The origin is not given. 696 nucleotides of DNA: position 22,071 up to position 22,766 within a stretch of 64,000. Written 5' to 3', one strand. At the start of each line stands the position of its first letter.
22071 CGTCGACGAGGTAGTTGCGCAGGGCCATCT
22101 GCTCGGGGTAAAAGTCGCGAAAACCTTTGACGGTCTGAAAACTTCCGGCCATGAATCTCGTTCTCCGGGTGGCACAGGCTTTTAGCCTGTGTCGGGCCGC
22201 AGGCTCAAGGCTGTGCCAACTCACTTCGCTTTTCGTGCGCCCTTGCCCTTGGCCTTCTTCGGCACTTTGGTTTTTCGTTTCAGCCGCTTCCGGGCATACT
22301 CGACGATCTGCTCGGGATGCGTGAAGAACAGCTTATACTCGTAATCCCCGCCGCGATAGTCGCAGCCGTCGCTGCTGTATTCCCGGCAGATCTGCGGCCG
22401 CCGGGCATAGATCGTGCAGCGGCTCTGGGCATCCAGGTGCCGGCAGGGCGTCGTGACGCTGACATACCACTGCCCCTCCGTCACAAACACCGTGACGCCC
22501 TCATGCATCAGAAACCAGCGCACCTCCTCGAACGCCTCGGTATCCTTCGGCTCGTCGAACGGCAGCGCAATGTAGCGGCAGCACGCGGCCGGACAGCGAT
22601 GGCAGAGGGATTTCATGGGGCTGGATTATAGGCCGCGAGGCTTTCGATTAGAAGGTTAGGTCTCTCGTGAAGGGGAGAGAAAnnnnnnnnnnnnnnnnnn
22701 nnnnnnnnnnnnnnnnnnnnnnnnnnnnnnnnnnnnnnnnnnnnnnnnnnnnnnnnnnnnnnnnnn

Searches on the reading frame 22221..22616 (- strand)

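Call 31: search_protein_families(library=pfam, proteins=[window:22221-22616:-], max_evalue=0.0001)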
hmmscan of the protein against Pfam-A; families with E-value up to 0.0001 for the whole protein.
window:22221-22616:- (131 aa): 1 family
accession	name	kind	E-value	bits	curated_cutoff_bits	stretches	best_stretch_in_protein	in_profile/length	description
PF03692.20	CxxCxxCC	-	1.4e-09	38.9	23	1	5-82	2-71/85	Putative zinc- or iron-chelating domain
